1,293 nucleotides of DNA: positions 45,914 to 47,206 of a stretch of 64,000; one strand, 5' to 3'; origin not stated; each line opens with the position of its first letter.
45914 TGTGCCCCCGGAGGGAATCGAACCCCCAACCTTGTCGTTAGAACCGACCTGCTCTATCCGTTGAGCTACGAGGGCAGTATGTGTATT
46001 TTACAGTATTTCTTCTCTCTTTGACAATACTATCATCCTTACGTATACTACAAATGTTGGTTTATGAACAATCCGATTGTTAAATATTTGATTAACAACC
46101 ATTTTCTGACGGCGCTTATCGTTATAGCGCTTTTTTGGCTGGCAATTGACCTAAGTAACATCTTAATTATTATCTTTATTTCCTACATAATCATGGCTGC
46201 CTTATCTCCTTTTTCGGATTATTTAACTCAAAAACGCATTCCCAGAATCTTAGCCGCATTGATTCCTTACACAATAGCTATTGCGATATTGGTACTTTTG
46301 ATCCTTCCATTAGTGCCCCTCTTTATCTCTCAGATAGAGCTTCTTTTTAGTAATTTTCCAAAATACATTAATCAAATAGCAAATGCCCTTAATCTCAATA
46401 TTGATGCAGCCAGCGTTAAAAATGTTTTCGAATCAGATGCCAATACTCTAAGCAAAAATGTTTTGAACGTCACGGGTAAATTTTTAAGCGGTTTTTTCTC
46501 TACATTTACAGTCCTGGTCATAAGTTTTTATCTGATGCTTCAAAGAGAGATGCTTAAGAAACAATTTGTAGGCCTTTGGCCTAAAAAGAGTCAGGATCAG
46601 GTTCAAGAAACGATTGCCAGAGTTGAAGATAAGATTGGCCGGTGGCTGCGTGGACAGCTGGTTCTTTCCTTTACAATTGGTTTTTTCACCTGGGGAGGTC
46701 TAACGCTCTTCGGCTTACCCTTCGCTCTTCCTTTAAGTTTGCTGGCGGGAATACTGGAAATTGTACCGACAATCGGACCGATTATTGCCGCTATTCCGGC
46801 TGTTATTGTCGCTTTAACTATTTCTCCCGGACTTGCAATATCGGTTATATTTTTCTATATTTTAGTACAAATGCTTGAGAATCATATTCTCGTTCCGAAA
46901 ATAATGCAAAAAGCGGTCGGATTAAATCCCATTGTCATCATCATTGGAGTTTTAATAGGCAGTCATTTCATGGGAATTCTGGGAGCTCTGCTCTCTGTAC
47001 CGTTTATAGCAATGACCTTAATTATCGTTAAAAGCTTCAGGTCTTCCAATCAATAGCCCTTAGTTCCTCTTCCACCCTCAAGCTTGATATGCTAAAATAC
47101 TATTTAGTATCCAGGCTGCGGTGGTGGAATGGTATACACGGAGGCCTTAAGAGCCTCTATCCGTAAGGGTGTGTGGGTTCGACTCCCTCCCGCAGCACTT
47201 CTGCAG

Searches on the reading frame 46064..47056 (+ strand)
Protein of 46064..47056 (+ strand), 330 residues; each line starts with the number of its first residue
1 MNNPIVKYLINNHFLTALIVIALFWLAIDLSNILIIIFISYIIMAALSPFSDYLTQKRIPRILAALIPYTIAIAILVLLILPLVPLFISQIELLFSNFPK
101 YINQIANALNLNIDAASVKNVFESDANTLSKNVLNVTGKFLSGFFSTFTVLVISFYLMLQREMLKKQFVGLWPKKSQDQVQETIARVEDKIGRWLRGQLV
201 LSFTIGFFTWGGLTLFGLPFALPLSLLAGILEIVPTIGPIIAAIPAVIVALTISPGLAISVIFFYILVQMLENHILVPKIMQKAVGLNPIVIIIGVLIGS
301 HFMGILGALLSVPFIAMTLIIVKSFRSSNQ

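Call 20: search_protein_families(library=pfam, proteins=[window:46064-47056:+], max_evalue=0.00001)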
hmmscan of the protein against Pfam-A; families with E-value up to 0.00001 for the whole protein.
window:46064-47056:+ (330 aa): 1 family
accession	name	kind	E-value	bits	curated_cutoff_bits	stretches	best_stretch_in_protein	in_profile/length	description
PF01594.21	AI-2E_transport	-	1e-62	212.7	34.3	1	15-325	5-326/327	AI-2E family transporter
